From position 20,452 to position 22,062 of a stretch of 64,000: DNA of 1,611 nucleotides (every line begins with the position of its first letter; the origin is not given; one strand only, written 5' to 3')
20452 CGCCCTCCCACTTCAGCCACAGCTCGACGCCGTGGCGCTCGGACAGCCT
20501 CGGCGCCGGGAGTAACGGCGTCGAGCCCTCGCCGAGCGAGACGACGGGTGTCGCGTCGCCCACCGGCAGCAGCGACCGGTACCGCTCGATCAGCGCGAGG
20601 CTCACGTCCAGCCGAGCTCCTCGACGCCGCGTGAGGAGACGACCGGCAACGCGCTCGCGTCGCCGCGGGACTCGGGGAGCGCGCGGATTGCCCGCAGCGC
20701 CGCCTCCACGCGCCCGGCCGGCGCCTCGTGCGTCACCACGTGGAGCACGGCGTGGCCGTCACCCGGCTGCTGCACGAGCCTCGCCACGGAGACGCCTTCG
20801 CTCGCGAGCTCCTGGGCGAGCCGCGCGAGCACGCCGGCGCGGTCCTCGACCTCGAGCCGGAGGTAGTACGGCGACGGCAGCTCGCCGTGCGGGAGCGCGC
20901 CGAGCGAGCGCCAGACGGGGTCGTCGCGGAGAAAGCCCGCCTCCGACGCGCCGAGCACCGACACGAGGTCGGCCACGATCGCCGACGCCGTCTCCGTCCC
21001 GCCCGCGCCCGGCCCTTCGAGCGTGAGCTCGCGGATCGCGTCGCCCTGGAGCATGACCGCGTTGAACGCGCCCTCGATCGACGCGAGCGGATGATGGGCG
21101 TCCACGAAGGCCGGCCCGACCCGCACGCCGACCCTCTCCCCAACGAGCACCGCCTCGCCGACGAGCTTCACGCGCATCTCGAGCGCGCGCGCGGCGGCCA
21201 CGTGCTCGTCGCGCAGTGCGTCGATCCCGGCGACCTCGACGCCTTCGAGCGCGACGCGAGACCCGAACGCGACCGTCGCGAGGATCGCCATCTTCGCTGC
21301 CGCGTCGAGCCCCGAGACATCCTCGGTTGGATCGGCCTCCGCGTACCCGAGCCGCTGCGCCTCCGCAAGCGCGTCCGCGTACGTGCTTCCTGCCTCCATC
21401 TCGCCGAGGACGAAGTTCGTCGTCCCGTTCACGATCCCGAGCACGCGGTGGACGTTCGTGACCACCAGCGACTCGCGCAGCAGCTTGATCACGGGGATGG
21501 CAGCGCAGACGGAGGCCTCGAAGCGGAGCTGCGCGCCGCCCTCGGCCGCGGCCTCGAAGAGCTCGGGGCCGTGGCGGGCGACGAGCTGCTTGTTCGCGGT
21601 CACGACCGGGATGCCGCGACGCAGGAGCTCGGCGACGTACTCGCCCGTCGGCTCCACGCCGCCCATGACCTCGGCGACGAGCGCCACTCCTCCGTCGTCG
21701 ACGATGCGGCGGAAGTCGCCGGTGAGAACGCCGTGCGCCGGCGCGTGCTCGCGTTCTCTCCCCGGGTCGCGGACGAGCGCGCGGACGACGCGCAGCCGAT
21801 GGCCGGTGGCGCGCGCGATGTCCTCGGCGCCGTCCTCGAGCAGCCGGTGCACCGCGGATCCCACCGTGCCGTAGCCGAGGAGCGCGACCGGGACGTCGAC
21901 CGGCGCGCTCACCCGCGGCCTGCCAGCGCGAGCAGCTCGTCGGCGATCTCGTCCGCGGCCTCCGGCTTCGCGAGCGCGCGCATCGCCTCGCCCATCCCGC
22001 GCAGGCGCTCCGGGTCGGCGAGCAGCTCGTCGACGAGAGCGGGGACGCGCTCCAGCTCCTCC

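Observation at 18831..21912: hom-thrC-thrB wedged between murG and murC inside the dcw cluster, joined by GTGA overlaps on both sides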

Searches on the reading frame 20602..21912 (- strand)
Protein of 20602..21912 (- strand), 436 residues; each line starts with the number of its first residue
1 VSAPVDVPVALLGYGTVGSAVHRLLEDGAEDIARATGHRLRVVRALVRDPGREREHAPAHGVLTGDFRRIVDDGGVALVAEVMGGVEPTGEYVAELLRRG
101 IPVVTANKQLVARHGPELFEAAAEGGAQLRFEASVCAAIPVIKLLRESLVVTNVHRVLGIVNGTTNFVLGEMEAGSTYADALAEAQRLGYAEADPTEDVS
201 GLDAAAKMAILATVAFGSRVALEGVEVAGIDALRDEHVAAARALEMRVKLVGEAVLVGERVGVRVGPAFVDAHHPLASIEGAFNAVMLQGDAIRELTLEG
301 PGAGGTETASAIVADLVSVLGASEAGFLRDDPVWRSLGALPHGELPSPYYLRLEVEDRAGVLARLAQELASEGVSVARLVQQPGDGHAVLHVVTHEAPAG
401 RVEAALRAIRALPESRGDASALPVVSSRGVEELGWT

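Call 3: search_protein_families(library=pfam, proteins=[window:20602-21912:-])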
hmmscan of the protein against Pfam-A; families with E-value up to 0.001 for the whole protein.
window:20602-21912:- (436 aa): 3 families
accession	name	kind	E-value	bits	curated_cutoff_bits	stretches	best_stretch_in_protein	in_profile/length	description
PF00742.24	Homoserine_dh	-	1.8e-60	204.2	22.9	1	140-317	1-173/173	Homoserine dehydrogenase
PF03447.22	NAD_binding_3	-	5.1e-15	56.6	24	1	13-132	1-116/116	Homoserine dehydrogenase, NAD binding domain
PF01842.31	ACT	-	4.3e-11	42.8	27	1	349-413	1-65/66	ACT domain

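Call 7: search_protein_families(library=ncbifam, proteins=[window:20602-21912:-])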
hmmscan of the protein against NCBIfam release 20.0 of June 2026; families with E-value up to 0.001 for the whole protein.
window:20602-21912:- (436 aa): 7 families
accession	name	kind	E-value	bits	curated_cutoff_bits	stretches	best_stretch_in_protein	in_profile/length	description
NF004976.0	PRK06349.1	subfamily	2.6e-132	442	205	1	7-423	5-425/430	homoserine dehydrogenase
NF004912.0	PRK06270.1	equivalog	6.4e-76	256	373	1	87-321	106-338/343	homoserine dehydrogenase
NF006235.0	PRK08374.1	equivalog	2.7e-52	177.9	451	1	92-318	107-327/336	homoserine dehydrogenase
NF005290.0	PRK06813.1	equivalog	5.2e-34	117.8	286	1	87-320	102-337/346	homoserine dehydrogenase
NF006959.0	PRK09436.1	equivalog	5.9e-31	107.3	726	2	93-227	564-701/819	bifunctional aspartate kinase/homoserine dehydrogenase I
NF005002.0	PRK06392.1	equivalog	9.3e-30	103.7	296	1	96-317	108-322/329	homoserine dehydrogenase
NF007003.0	PRK09466.1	subfamily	3.7e-18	65.3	582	1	93-228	558-696/810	bifunctional aspartate kinase/homoserine dehydrogenase II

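Call 13: find_homologous_proteins(query=window:20602-21912:-, max_evalue=1e-50)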
Query window:20602-21912:- (436 aa): 7953 proteins with E <= 1e-50 among 8000 candidates; the best 120 are listed.
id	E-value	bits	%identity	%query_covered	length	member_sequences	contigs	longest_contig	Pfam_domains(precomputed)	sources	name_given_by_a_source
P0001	1.2e-247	840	92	100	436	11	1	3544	PF01842.32,PF00742.25,PF03447.23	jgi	jgi:homoserine dehydrogenase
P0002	2.1e-237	807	90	100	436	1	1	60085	PF01842.32,PF00742.25,PF03447.23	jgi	jgi:homoserine dehydrogenase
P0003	6.6e-230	782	87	99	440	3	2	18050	PF01842.32,PF00742.25,PF03447.23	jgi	jgi:homoserine dehydrogenase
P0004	1.7e-227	774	86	100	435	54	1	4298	PF01842.32,PF00742.25,PF03447.23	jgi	jgi:homoserine dehydrogenase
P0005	5.6e-227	772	85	99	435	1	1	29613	PF01842.32,PF00742.25,PF03447.23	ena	-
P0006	1.4e-226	771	87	99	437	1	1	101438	PF01842.32,PF00742.25,PF03447.23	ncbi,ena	-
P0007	1.1e-225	768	86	100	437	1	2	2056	PF01842.32,PF00742.25,PF03447.23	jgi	jgi:homoserine dehydrogenase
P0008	4.5e-224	763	87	99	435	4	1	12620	PF01842.32,PF00742.25,PF03447.23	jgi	jgi:homoserine dehydrogenase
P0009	1.6e-223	761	85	99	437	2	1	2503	PF01842.32,PF00742.25,PF03447.23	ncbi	-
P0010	2.5e-223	760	85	99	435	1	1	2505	PF01842.32,PF00742.25,PF03447.23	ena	-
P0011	3.4e-223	760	85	99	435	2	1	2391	PF01842.32,PF00742.25,PF03447.23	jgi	jgi:homoserine dehydrogenase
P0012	5.5e-223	759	85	99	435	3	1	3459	PF01842.32,PF00742.25,PF03447.23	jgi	jgi:homoserine dehydrogenase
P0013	6.5e-223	759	85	99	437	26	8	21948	PF01842.32,PF00742.25,PF03447.23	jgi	jgi:homoserine dehydrogenase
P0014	9.1e-223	758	85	99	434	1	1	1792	PF01842.32,PF00742.25,PF03447.23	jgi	jgi:homoserine dehydrogenase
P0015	3.3e-222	756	85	100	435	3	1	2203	PF01842.32,PF00742.25,PF03447.23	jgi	jgi:homoserine dehydrogenase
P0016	3.4e-222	756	85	99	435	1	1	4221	PF01842.32,PF00742.25,PF03447.23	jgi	jgi:homoserine dehydrogenase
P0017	3.8e-222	756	85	99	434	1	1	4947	PF01842.32,PF00742.25,PF03447.23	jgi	jgi:homoserine dehydrogenase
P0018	1.0e-221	755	85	99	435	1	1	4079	PF01842.32,PF00742.25,PF03447.23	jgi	jgi:homoserine dehydrogenase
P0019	1.2e-221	755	84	99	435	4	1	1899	PF01842.32,PF00742.25,PF03447.23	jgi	jgi:homoserine dehydrogenase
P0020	2.7e-221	753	84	99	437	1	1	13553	PF01842.32,PF00742.25,PF03447.23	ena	-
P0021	3.2e-221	753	84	99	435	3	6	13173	PF01842.32,PF00742.25,PF03447.23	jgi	jgi:homoserine dehydrogenase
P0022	2.0e-220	751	84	99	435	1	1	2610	PF01842.32,PF00742.25,PF03447.23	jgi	jgi:homoserine dehydrogenase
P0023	6.9e-220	749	84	99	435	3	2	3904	PF01842.32,PF00742.25,PF03447.23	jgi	jgi:homoserine dehydrogenase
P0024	4.0e-219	746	83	100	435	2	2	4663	PF01842.32,PF00742.25,PF03447.23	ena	-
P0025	7.5e-219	745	83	99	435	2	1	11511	PF01842.32,PF00742.25,PF03447.23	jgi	jgi:homoserine dehydrogenase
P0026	1.3e-218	745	83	99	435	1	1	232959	PF01842.32,PF00742.25,PF03447.23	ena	-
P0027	2.5e-218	744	84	100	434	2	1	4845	PF01842.32,PF00742.25,PF03447.23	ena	-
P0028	5.2e-218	743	82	99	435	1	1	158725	PF01842.32,PF00742.25,PF03447.23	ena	-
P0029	1.7e-217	741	83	99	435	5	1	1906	PF01842.32,PF00742.25,PF03447.23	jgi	jgi:homoserine dehydrogenase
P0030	1.9e-216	738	83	99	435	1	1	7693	PF01842.32,PF00742.25,PF03447.23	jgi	jgi:homoserine dehydrogenase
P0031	4.3e-216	736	83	99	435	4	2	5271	PF01842.32,PF00742.25,PF03447.23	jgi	jgi:homoserine dehydrogenase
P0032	4.4e-216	736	84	99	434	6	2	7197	PF01842.32,PF00742.25,PF03447.23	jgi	jgi:homoserine dehydrogenase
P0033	6.4e-216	736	84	99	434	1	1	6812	PF01842.32,PF00742.25,PF03447.23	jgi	-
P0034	3.6e-215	733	82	99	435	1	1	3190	PF01842.32,PF00742.25,PF03447.23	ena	-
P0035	8.6e-214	729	82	100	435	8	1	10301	PF01842.32,PF00742.25,PF03447.23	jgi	jgi:homoserine dehydrogenase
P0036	9.3e-213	725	80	99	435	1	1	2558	PF01842.32,PF00742.25,PF03447.23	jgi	-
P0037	2.8e-212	724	80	99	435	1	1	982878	PF01842.32,PF00742.25,PF03447.23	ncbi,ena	-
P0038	7.6e-212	722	80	99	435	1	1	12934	PF01842.32,PF00742.25,PF03447.23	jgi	jgi:homoserine dehydrogenase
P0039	1.9e-210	718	79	100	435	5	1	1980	PF01842.32,PF00742.25,PF03447.23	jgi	jgi:homoserine dehydrogenase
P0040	5.6e-210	716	81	100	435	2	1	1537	PF01842.32,PF00742.25,PF03447.23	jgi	jgi:homoserine dehydrogenase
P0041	6.1e-210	716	80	99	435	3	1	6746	PF01842.32,PF00742.25,PF03447.23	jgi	jgi:homoserine dehydrogenase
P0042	9.6e-210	715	79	100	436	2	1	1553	PF01842.32,PF00742.25,PF03447.23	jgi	jgi:homoserine dehydrogenase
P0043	1.3e-209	715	79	100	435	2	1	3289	PF01842.32,PF00742.25,PF03447.23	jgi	jgi:homoserine dehydrogenase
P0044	2.1e-209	714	79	99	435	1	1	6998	PF01842.32,PF00742.25,PF03447.23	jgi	jgi:homoserine dehydrogenase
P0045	2.2e-209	714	79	100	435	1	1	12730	PF01842.32,PF00742.25,PF03447.23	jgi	jgi:homoserine dehydrogenase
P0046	7.6e-209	712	79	99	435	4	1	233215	PF01842.32,PF00742.25,PF03447.23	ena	-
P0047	1.2e-208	712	79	99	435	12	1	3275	PF01842.32,PF00742.25,PF03447.23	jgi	jgi:homoserine dehydrogenase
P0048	2.1e-208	711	79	100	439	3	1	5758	PF01842.32,PF00742.25,PF03447.23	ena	-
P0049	2.3e-208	711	79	99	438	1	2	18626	PF01842.32,PF00742.25,PF03447.23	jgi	jgi:homoserine dehydrogenase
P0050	1.5e-207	708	78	99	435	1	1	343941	PF01842.32,PF00742.25,PF03447.23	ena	-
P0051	1.8e-207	708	79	99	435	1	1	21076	PF01842.32,PF00742.25,PF03447.23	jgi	jgi:homoserine dehydrogenase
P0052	3.0e-207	707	79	99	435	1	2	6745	PF01842.32,PF00742.25,PF03447.23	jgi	jgi:homoserine dehydrogenase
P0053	3.7e-207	707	79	99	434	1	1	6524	PF01842.32,PF00742.25,PF03447.23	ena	-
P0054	4.5e-207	707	78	100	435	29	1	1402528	PF01842.32,PF00742.25,PF03447.23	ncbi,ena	-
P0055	5.5e-207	706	80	100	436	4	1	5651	PF01842.32,PF00742.25,PF03447.23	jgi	jgi:homoserine dehydrogenase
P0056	6.5e-207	706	79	100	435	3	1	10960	PF01842.32,PF00742.25,PF03447.23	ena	-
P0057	1.9e-206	705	80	97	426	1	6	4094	PF01842.32,PF00742.25,PF03447.23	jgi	jgi:homoserine dehydrogenase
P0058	2.7e-206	704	78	100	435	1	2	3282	PF01842.32,PF00742.25,PF03447.23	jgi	jgi:homoserine dehydrogenase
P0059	3.0e-206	704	78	99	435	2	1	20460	PF01842.32,PF00742.25,PF03447.23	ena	-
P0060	7.7e-206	703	78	99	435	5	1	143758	PF01842.32,PF00742.25,PF03447.23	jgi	-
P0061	9.3e-206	702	79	99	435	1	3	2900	PF01842.32,PF00742.25,PF03447.23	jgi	jgi:homoserine dehydrogenase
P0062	9.8e-206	702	78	99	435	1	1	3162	PF01842.32,PF00742.25,PF03447.23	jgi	jgi:homoserine dehydrogenase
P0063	1.1e-205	702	78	99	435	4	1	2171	PF01842.32,PF00742.25,PF03447.23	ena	-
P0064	1.2e-205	702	79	99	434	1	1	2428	PF01842.32,PF00742.25,PF03447.23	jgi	jgi:homoserine dehydrogenase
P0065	4.2e-205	700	77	99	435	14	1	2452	PF01842.32,PF00742.25,PF03447.23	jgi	jgi:homoserine dehydrogenase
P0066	5.3e-205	700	77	99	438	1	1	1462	PF01842.32,PF00742.25,PF03447.23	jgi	jgi:homoserine dehydrogenase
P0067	5.7e-205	700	78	99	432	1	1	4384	PF01842.32,PF00742.25,PF03447.23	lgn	-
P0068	6.4e-205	700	78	99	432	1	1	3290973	PF01842.32,PF00742.25,PF03447.23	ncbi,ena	-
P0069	7.4e-205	699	78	99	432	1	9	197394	PF01842.32,PF00742.25,PF03447.23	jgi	jgi:homoserine dehydrogenase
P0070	8.6e-205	699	78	99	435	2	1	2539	PF01842.32,PF00742.25,PF03447.23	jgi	jgi:homoserine dehydrogenase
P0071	8.6e-205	699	77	99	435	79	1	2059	PF01842.32,PF00742.25,PF03447.23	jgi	jgi:homoserine dehydrogenase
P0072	8.9e-205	699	78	99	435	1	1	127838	PF01842.32,PF00742.25,PF03447.23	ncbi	-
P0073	8.9e-205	699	78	99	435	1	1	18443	PF01842.32,PF00742.25,PF03447.23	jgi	jgi:homoserine dehydrogenase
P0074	1.1e-204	699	77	99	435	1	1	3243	PF01842.32,PF00742.25,PF03447.23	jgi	jgi:homoserine dehydrogenase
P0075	1.1e-204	699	78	99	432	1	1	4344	PF01842.32,PF00742.25,PF03447.23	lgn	-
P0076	1.1e-204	699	77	100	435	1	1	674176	PF01842.32,PF00742.25,PF03447.23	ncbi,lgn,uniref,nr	ncbi:Homoserine dehydrogenase [Gaiella occulta]|uniref:Homoserine dehydrogenase n=1 Tax=Gaiella occu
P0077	1.2e-204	699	78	99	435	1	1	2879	PF01842.32,PF00742.25,PF03447.23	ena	-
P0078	1.2e-204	699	78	100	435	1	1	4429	PF01842.32,PF00742.25,PF03447.23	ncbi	-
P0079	1.9e-204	698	78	99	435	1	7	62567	PF01842.32,PF00742.25,PF03447.23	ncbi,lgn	-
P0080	1.9e-204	698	79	99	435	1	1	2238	PF01842.32,PF00742.25,PF03447.23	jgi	jgi:homoserine dehydrogenase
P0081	4.9e-204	697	77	99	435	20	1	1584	PF01842.32,PF00742.25,PF03447.23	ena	-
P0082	5.0e-204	697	78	99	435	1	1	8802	PF01842.32,PF00742.25,PF03447.23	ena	-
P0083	6.2e-204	696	78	100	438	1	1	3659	PF01842.32,PF00742.25,PF03447.23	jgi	jgi:homoserine dehydrogenase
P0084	6.2e-204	696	78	99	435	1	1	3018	PF01842.32,PF00742.25,PF03447.23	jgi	jgi:homoserine dehydrogenase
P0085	6.8e-204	696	78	99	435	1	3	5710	PF01842.32,PF00742.25,PF03447.23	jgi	jgi:homoserine dehydrogenase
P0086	7.3e-204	696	77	99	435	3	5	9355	PF01842.32,PF00742.25,PF03447.23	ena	-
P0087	7.3e-204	696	79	99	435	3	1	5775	PF01842.32,PF00742.25,PF03447.23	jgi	jgi:homoserine dehydrogenase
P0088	8.9e-204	696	79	99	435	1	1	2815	PF01842.32,PF00742.25,PF03447.23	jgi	jgi:homoserine dehydrogenase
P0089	1.2e-203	695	78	99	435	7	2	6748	PF01842.32,PF00742.25,PF03447.23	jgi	-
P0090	1.8e-203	695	78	100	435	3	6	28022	PF01842.32,PF00742.25,PF03447.23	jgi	jgi:homoserine dehydrogenase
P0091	1.9e-203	695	78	100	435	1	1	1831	PF01842.32,PF00742.25,PF03447.23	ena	-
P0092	2.1e-203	695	78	99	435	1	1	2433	PF01842.32,PF00742.25,PF03447.23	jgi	jgi:homoserine dehydrogenase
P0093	2.3e-203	694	78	99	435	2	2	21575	PF01842.32,PF00742.25,PF03447.23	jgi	-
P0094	2.4e-203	694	77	99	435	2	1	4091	PF01842.32,PF00742.25,PF03447.23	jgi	jgi:homoserine dehydrogenase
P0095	2.6e-203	694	78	99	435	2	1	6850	PF01842.32,PF00742.25,PF03447.23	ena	-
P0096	2.7e-203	694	77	99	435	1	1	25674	PF01842.32,PF00742.25,PF03447.23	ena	-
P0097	3.5e-203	694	77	99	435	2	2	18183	PF01842.32,PF00742.25,PF03447.23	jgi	-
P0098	3.5e-203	694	77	99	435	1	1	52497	PF01842.32,PF00742.25,PF03447.23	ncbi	-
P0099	3.7e-203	694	78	99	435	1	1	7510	PF01842.32,PF00742.25,PF03447.23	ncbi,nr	ncbi:MAG TPA: homoserine dehydrogenase [Gaiellaceae bacterium]|nr:homoserine dehydrogenase [Gaiellac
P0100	5.0e-203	693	78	99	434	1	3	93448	PF01842.32,PF00742.25,PF03447.23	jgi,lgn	jgi:homoserine dehydrogenase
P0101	5.3e-203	693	77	99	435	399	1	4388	PF01842.32,PF00742.25,PF03447.23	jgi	jgi:homoserine dehydrogenase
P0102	5.6e-203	693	78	99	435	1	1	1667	PF01842.32,PF00742.25,PF03447.23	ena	-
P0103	9.8e-203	692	77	99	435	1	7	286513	PF01842.32,PF00742.25,PF03447.23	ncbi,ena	-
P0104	1.0e-202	692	78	99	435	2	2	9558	PF01842.32,PF00742.25,PF03447.23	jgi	jgi:homoserine dehydrogenase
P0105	1.2e-202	692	78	99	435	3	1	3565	PF01842.32,PF00742.25,PF03447.23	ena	-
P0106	1.3e-202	692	78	99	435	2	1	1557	PF01842.32,PF00742.25,PF03447.23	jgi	-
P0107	1.4e-202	692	77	99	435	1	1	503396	PF01842.32,PF00742.25,PF03447.23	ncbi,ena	-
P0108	1.4e-202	692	78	99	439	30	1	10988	PF01842.32,PF00742.25,PF03447.23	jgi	-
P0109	1.7e-202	692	77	99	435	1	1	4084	PF01842.32,PF00742.25,PF03447.23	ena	-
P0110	1.8e-202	691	77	99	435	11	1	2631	PF01842.32,PF00742.25,PF03447.23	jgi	-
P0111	1.9e-202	691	76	99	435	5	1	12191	PF01842.32,PF00742.25,PF03447.23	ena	-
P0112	2.4e-202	691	77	99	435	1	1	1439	PF01842.32,PF00742.25,PF03447.23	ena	-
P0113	2.8e-202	691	77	99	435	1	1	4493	PF01842.32,PF00742.25,PF03447.23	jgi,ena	-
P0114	2.9e-202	691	77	99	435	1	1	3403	PF01842.32,PF00742.25,PF03447.23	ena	-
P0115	3.6e-202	690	77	99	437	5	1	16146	PF01842.32,PF00742.25,PF03447.23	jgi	-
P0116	5.1e-202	690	77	99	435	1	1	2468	PF01842.32,PF00742.25,PF03447.23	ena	-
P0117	5.3e-202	690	78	99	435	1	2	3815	PF01842.32,PF00742.25,PF03447.23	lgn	-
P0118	6.9e-202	690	78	99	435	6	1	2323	PF01842.32,PF00742.25,PF03447.23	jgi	jgi:homoserine dehydrogenase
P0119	9.7e-202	689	78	99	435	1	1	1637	PF01842.32,PF00742.25,PF03447.23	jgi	jgi:homoserine dehydrogenase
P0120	9.8e-202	689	78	99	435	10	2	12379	PF01842.32,PF00742.25,PF03447.23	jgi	jgi:homoserine dehydrogenase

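Call 14: find_encoding_contigs(protein=P0002, flank=8000, max_places=2)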
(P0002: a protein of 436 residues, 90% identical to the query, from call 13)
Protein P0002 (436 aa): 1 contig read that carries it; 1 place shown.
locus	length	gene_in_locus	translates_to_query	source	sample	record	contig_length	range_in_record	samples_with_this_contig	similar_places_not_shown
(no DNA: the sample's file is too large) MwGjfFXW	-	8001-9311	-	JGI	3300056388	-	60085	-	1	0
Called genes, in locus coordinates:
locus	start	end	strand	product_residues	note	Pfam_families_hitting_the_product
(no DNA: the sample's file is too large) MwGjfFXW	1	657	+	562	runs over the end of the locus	PF03717:PBP_dimer, PF21922:PBP_dimer_2 (faint), PF00905:Transpeptidase, PF13354:Beta-lactamase2 (faint)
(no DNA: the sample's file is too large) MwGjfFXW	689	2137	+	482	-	PF01225:Mur_ligase (weak), PF08245:Mur_ligase_M, PF02875:Mur_ligase_C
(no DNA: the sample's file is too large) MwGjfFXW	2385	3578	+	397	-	PF08245:Mur_ligase_M, PF02875:Mur_ligase_C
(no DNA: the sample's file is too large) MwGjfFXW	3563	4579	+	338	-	PF10555:MraY_sig1 (weak), PF00953:Glycos_transf_4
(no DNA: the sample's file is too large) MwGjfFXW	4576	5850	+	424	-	PF21799:MurD-like_N, PF08245:Mur_ligase_M, PF02875:Mur_ligase_C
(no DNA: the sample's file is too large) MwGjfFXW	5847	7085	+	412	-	PF01098:FTSW_RODA_SPOVE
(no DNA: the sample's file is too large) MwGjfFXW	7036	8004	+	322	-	PF03033:Glyco_transf_28, PF04101:Glyco_tran_28_C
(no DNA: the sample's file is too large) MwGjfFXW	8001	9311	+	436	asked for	PF03447:NAD_binding_3, PF00742:Homoserine_dh, PF01842:ACT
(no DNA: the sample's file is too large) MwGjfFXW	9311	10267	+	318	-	PF00291:PALP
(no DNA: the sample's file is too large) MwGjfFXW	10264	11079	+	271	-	PF00288:GHMP_kinases_N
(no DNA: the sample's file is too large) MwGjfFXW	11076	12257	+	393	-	PF08245:Mur_ligase_M (weak), PF02875:Mur_ligase_C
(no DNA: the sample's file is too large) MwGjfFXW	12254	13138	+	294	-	PF01565:FAD_binding_4, PF02873:MurB_C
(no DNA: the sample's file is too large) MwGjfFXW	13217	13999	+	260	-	PF08478:POTRA_1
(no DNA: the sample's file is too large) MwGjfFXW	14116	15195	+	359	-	PF00091:Tubulin, PF12327:FtsZ_C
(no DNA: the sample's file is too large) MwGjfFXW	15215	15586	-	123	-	-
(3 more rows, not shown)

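Call 15: find_encoding_contigs(protein=P0026, flank=8000, max_places=2)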
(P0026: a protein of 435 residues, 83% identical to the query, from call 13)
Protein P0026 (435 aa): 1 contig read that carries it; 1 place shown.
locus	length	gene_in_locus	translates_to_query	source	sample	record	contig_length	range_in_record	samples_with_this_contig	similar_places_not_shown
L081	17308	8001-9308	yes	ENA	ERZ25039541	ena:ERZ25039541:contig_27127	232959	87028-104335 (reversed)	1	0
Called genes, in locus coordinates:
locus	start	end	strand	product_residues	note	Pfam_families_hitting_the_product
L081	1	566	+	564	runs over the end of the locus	PF03717:PBP_dimer, PF00905:Transpeptidase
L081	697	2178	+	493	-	PF01225:Mur_ligase, PF08245:Mur_ligase_M, PF02875:Mur_ligase_C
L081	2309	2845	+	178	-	-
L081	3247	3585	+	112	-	PF02875:Mur_ligase_C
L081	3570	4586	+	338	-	PF10555:MraY_sig1 (weak), PF00953:Glycos_transf_4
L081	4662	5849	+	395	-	PF21799:MurD-like_N (weak), PF08245:Mur_ligase_M, PF02875:Mur_ligase_C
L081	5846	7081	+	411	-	PF01098:FTSW_RODA_SPOVE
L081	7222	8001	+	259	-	PF03033:Glyco_transf_28 (weak), PF04101:Glyco_tran_28_C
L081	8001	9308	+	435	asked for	PF03447:NAD_binding_3, PF00742:Homoserine_dh, PF01842:ACT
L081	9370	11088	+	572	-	PF00291:PALP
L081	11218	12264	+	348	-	PF08245:Mur_ligase_M (weak), PF02875:Mur_ligase_C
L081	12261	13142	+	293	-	PF01565:FAD_binding_4, PF02873:MurB_C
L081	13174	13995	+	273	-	PF08478:POTRA_1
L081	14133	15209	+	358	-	PF00091:Tubulin, PF12327:FtsZ_C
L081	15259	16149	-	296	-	PF08240:ADH_N, PF00107:ADH_zinc_N, PF13602:ADH_zinc_N_2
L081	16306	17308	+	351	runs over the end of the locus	PF01571:GCV_T, PF08669:GCV_T_C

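Call 16: find_encoding_contigs(protein=P0076, flank=8000, max_places=2)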
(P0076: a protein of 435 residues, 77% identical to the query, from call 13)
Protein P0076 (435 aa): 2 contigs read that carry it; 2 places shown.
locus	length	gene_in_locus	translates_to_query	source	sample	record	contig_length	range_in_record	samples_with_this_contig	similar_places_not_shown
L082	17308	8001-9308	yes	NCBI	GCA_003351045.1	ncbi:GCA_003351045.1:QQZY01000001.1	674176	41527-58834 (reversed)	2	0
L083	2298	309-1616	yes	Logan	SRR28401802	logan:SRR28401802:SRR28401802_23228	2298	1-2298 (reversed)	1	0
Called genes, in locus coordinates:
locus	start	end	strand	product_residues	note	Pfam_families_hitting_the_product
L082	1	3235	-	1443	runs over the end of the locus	PF00310:GATase_2, PF04898:Glu_syn_central, PF01645:Glu_synthase, PF01493:GXGXG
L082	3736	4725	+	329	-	PF00180:Iso_dh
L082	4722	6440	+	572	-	PF02776:TPP_enzyme_N, PF00205:TPP_enzyme_M, PF02775:TPP_enzyme_C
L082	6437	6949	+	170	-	PF01842:ACT, PF13291:ACT_4 (weak), PF22629:ACT_AHAS_ss, PF13710:ACT_5, PF10369:ALS_ss_C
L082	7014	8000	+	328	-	PF03446:NAD_binding_2 (weak), PF07991:KARI_N, PF01450:KARI_C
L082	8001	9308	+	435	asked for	PF03447:NAD_binding_3, PF00742:Homoserine_dh, PF01842:ACT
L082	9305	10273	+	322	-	PF00291:PALP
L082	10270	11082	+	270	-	PF00288:GHMP_kinases_N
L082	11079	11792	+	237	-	PF00581:Rhodanese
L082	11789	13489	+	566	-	PF00920:ILVD_EDD_N, PF24877:ILV_EDD_C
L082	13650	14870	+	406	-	PF00291:PALP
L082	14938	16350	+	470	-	PF00330:Aconitase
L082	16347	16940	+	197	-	PF00694:Aconitase_C, PF27512:LeuD, PF27434:LeuD_C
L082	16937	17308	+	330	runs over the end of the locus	PF00180:Iso_dh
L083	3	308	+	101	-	?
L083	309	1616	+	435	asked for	PF03447:NAD_binding_3, PF00742:Homoserine_dh, PF01842:ACT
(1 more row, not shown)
